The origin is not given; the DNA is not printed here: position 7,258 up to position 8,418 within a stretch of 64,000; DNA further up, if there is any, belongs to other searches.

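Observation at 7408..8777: Arginase-fold protein with substituted Mn-binding residues, adjacent to a Fur-like regulator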

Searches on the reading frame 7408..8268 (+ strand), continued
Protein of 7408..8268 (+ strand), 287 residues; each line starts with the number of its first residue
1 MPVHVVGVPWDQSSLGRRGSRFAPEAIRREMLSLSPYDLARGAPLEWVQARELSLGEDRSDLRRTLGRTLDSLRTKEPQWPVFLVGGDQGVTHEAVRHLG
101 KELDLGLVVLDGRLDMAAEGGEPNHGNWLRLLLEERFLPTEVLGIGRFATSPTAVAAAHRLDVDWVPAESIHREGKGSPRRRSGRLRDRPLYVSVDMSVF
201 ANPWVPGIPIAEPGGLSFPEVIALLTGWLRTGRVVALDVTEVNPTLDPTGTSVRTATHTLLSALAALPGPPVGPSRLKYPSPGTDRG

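Call 23: find_encoding_contigs(protein=P0025, flank=6000, max_places=4)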
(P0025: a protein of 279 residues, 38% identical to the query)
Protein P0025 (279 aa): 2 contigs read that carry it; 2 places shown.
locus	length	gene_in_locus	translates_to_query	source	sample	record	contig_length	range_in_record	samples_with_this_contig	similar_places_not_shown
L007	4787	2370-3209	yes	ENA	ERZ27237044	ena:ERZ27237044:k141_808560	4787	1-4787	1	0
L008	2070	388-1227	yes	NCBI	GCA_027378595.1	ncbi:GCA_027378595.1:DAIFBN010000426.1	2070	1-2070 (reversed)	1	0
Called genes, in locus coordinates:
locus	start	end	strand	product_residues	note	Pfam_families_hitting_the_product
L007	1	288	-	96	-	?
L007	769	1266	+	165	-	-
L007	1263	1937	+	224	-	-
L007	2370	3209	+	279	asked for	PF00491:Arginase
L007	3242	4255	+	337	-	PF08240:ADH_N, PF00107:ADH_zinc_N, PF13602:ADH_zinc_N_2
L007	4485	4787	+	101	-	?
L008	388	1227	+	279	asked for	PF00491:Arginase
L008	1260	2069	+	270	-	?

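Call 25: find_related_loci(query=A4, collection=genome_contigs, flank=6000)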
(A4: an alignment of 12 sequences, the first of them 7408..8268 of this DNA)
Query A4 (287 aa) in genome_contigs; peptide patterns used: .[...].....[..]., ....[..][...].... (x = any residue, [..] = any of these).
34 stretches matched a pattern; 20 encode a relative of the query (tblastn E <= 1e-3); 20 distinct loci.
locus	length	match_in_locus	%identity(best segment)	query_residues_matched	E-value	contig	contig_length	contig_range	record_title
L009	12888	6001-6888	38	1-287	2e-54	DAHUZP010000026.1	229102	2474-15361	MAG TPA_asm: Thermoplasmata archaeon isolate clean282 k141_706998, whole genome shotgun sequence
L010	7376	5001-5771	39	1-254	1e-52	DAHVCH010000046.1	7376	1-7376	MAG TPA_asm: Thermoplasmata archaeon isolate clean3262 NODE_46_length_7376_cov_1.865324, whole genome shotgun sequence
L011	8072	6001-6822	39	3-273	1e-52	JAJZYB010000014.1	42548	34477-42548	MAG: Thermoplasmata archaeon isolate TL1-5.bin109 NODE_905_length_42548_cov_3.006483, whole genome shotgun sequence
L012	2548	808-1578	39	1-254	1e-52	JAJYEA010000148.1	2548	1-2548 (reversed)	MAG: Thermoplasmata archaeon isolate DBS1-1.bin134 NODE_87088_length_2548_cov_1.300289, whole genome shotgun sequence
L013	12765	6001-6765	39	1-252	2e-48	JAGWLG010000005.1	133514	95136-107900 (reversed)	MAG: Thermoplasmata archaeon isolate REEB18 contig-150_88, whole genome shotgun sequence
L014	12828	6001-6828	37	1-273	2e-47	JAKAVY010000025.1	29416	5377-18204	MAG: Thermoplasmata archaeon isolate YP4.bin26 NODE_2161_length_29416_cov_2.970398, whole genome shotgun sequence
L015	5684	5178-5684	40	1-168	1e-34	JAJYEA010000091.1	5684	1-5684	MAG: Thermoplasmata archaeon isolate DBS1-1.bin134 NODE_28004_length_5684_cov_1.242757, whole genome shotgun sequence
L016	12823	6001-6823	32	5-275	8e-28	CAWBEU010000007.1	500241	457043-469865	MAG: uncultured Thermoplasmata archaeon isolate MFD09222.bin.2.157 genome assembly, contig: contig_46787, whole genome s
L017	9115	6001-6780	30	5-267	3e-17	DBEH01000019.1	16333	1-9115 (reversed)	MAG TPA_asm: Firmicutes bacterium UBA911 UBA911_contig_1480, whole genome shotgun sequence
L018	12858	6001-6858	25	3-245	5e-11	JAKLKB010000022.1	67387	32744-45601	MAG: Myxococcota bacterium isolate MAG.451 MAG.451-scaffold_420, whole genome shotgun sequence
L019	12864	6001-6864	25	3-247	5e-11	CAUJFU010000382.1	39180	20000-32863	MAG: Myxococcota bacterium isolate KLAP109 genome assembly, contig: KLAP109_102363, whole genome shotgun sequence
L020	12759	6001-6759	29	3-256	1e-15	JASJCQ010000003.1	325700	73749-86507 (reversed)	MAG: Woeseiaceae bacterium isolate MO_167.B29 MO_167.c_7, whole genome shotgun sequence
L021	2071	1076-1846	28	1-260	1e-10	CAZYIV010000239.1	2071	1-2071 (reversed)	MAG TPA_asm: uncultured Gemmatimonadaceae bacterium isolate binchicken_co118_12 genome assembly, contig: NODE_101077_len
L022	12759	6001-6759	23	1-260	4e-8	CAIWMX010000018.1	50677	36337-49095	MAG: uncultured Bacteroidales bacterium isolate AM-2014_bin-2482 genome assembly, contig: bin-2482:018/140, whole genome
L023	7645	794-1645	24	5-245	4e-8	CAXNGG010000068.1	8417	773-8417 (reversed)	MAG: Oligoflexales bacterium isolate MiH-16apr19-204 genome assembly, contig: MiH-16apr19-C19744, whole genome shotgun s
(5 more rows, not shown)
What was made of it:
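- The DBS1-1 contigs are short with about 1.2-1.3x coverage, so the binning is uncertain (call 25).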

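Call 36: predict_structure(alignment_id=A5)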
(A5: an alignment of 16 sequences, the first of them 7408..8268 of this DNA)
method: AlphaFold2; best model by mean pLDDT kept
length: 287 residues; sequences in the alignment: 16
mean_pLDDT: 80.9   pTM: 0.84
mean pLDDT of the five models: 80.9, 80.1, 78.8, 77.1, 76.0
residues with pLDDT >= 90: 89; 70-90: 133; 50-70: 48; < 50: 17
segments of 3 or more residues with pLDDT < 50: 274-287
pLDDT, mean of each block of 10 residues (from residue 1): 82 65 89 69 69 81 93 91 89 94 93 81 86 89 70 86 88 70 80 93 64 80 91 93 86 91 82 47 45
secondary structure, 60 per line:
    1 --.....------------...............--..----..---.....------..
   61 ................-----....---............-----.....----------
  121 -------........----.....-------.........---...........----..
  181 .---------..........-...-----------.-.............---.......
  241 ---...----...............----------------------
elements in order: E3-7 H20-34 E48-52 H59-76 E82-85 H89-100 E106-110 H128-135 E140-144 H152-160 E164-167 H168-174 E191-196 H218-230 E234-240 H251-265

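Call 38: find_encoding_contigs(protein=P0022, flank=6000, max_places=2)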
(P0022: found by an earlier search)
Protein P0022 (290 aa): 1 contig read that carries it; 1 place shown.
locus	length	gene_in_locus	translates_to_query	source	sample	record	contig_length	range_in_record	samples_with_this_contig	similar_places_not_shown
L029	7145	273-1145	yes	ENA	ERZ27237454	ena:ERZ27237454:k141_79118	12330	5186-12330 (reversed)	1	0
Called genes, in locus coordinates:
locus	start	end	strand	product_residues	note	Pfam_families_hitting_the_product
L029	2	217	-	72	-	?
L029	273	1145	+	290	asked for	PF00491:Arginase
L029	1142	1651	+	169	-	-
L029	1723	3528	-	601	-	PF26550:Tricorn_2nd (weak), PF02129:Peptidase_S15 (faint), PF00561:Abhydrolase_1 (faint), PF12146:Hydrolase_4 (faint), PF00326:Peptidase_S9, PF01738:DLH, PF20434:BD-FAE, PF08386:Abhydrolase_4 (weak)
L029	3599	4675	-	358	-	PF04014:MazE_antitoxin (weak), PF01895:PhoU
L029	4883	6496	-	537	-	-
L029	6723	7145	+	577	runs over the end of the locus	PF13510:Fer2_4, PF04324:Fer2_BFD, PF17806:SO_alpha_A3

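Call 39: find_encoding_contigs(protein=P0016, flank=3000, max_places=2)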
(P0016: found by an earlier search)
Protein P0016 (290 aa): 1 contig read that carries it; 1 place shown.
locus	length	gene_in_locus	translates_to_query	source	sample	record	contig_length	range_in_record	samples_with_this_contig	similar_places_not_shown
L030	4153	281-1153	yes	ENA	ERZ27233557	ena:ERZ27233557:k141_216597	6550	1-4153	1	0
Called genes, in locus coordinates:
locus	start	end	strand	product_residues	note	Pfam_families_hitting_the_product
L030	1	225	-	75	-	?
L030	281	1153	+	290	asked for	PF00491:Arginase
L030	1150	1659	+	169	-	-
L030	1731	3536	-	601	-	PF26550:Tricorn_2nd (weak), PF02129:Peptidase_S15 (faint), PF00561:Abhydrolase_1 (faint), PF12146:Hydrolase_4 (faint), PF00326:Peptidase_S9, PF01738:DLH, PF20434:BD-FAE, PF08386:Abhydrolase_4 (weak)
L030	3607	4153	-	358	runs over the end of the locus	PF04014:MazE_antitoxin (weak), PF01895:PhoU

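Call 40: fold_search(model_id=the predicted structure, library=pdb)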
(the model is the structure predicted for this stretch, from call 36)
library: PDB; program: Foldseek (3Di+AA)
matches with E <= 10: 1653; with E <= 0.001: 218
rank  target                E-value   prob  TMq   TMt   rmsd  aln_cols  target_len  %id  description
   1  3m1r_A                4.9e-17  1.00  0.81  0.74   2.8       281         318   24  The crystal structure of formimidoylglutamase from Bacillus subtilis subsp. subtilis str. 168 (released 2010-03-16)
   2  3m1r_D                5.5e-17  1.00  0.82  0.74   2.8       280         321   25  The crystal structure of formimidoylglutamase from Bacillus subtilis subsp. subtilis str. 168 (released 2010-03-16)
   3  3m1r_C                6.6e-17  1.00  0.82  0.75   2.7       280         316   25  The crystal structure of formimidoylglutamase from Bacillus subtilis subsp. subtilis str. 168 (released 2010-03-16)
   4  3pzl_B                7.4e-17  1.00  0.75  0.73   3.2       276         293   24  The crystal structure of agmatine ureohydrolase of Thermoplasma volcanium (released 2011-01-19)
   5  3m1r_B                1.3e-16  1.00  0.82  0.75   2.8       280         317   25  The crystal structure of formimidoylglutamase from Bacillus subtilis subsp. subtilis str. 168 (released 2010-03-16)
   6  1gq6_B                1.9e-16  1.00  0.75  0.72   3.5       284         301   27  PROCLAVAMINATE AMIDINO HYDROLASE FROM STREPTOMYCES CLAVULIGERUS (released 2002-06-06)
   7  3m1r_F                3.1e-16  1.00  0.82  0.75   2.8       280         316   25  The crystal structure of formimidoylglutamase from Bacillus subtilis subsp. subtilis str. 168 (released 2010-03-16)
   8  3nip_A                4.7e-16  1.00  0.78  0.71   3.3       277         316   28  Crystal structure of Pseudomonas aeruginosa guanidinopropionase complexed with 1,6-diaminohexane (released 2011-06-01)
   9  7lba_D                9.5e-16  1.00  0.75  0.72   3.5       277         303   22  E. coli Agmatinase (released 2021-03-31)
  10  3niq_A                9.5e-16  1.00  0.76  0.70   3.4       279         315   29  Crystal structure of Pseudomonas aeruginosa guanidinopropionase (released 2011-06-01)
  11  7lba_E                1.1e-15  1.00  0.74  0.69   3.7       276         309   22  E. coli Agmatinase (released 2021-03-31)
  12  8rgu_B                1.1e-15  1.00  0.75  0.69   8.0       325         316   19  Arginase 2 in complex with inhibitor (released 2024-12-04)
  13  7lba_C                1.4e-15  1.00  0.74  0.70   3.8       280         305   21  E. coli Agmatinase (released 2021-03-31)
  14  1wog_A                1.5e-15  1.00  0.77  0.73   3.4       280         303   25  Crystal Structure of Agmatinase Reveals Structural Conservation and Inhibition Mechanism of the Ureohydrolase Superfam (released 2004-09-07)
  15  3niq_B                1.6e-15  1.00  0.77  0.71   3.3       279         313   26  Crystal structure of Pseudomonas aeruginosa guanidinopropionase (released 2011-06-01)
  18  3rla_A                2.1e-15  1.00  0.72  0.66   8.1       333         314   19  ALTERING THE BINUCLEAR MANGANESE CLUSTER OF ARGINASE DIMINISHES THERMOSTABILITY AND CATALYTIC FUNCTION (released 1998-05-13)
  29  1p8m_A                4.7e-15  1.00  0.73  0.67   7.7       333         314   19  Structural and Functional Importance of First-Shell Metal Ligands in the Binuclear Manganese Cluster of Arginase I. (released 2003-06-17)
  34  1gq6_C                6.0e-15  1.00  0.76  0.74   3.1       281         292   26  PROCLAVAMINATE AMIDINO HYDROLASE FROM STREPTOMYCES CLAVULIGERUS (released 2002-06-06)
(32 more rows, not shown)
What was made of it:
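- Closest known: MetCb / MfmB, the metal-free pseudoenzyme subunit of Ni-dependent metformin hydrolase. Same: Structural match TM 0.76-0.79 (call 40).
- Such variants appear among the PDB hits (3rla, 1p8m) in call 40. Metformin hydrolase chains are among the structural matches, TM 0.76-0.79 (call 40).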

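Call 46: search_protein_families(library=pfam, proteins=[L013:2885-5956:-, L013:4844-6256:+, L013:6922-9036:+, L013:7123-8751:-, L013:8319-10118:+, L013:9847-11058:-, L013:1102-2454:-, L013:1222-2928:+, L013:10123-11151:+, L013:10461-11990:+], max_evalue=0.00001)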
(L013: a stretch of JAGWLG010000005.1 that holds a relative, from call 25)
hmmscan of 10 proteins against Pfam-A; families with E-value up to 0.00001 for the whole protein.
L013:2885-5956:- (1023 aa): 2 families
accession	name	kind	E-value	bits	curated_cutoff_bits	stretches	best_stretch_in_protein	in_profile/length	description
PF00801.26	PKD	-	3.2e-07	30.7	23.5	0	786-859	5-80/80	PKD domain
PF07495.19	Y_Y_Y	-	7.8e-06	26.1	26.6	0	647-679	24-55/65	Y_Y_Y domain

L013:4844-6256:+ (470 aa): 0 families

L013:6922-9036:+ (704 aa): 0 families

L013:7123-8751:- (542 aa): 0 families

L013:8319-10118:+ (599 aa): 3 families
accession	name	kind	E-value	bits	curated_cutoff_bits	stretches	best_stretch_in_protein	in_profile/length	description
PF08240.17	ADH_N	-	1.5e-25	89.9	23.5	1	288-395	1-103/104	Alcohol dehydrogenase GroES-like domain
PF00107.32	ADH_zinc_N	-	1.3e-24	87.1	31.8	1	436-563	1-128/129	Zinc-binding dehydrogenase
PF13602.12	ADH_zinc_N_2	-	1.5e-11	45.8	27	1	468-597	1-134/134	Zinc-binding dehydrogenase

L013:9847-11058:- (403 aa): 0 families

L013:1102-2454:- (450 aa): 0 families

L013:1222-2928:+ (568 aa): 3 families
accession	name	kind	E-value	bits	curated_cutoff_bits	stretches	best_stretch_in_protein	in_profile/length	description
PF24681.1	Kelch_KLHDC2_KLHL20_DRC7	-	3e-18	66.4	50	2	109-292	46-221/221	KLHDC2/KLHL20/DRC7 Kelch-repeats domain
PF13418.12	Kelch_4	-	9e-14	51.6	21.6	0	114-164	2-46/49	Galactose oxidase, central domain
PF24981.1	Beta-prop_ATRN-LZTR1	-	2.6e-13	50.3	50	1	203-411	21-228/289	Attractin/LZTR1 beta-propeller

L013:10123-11151:+ (342 aa): 2 families
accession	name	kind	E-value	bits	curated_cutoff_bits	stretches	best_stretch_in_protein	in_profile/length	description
PF00005.33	ABC_tran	-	1.1e-29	104.3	25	1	50-191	3-137/137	ABC transporter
PF13304.12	AAA_21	-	4e-13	50.5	27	1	149-222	224-299/304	AAA domain, putative AbiEii toxin, Type IV TA system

L013:10461-11990:+ (509 aa): 1 family
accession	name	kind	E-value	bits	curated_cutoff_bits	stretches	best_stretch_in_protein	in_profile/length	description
PF12679.13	ABC2_membrane_2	-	2.5e-08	34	27.2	1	303-503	58-280/283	ABC-2 family transporter protein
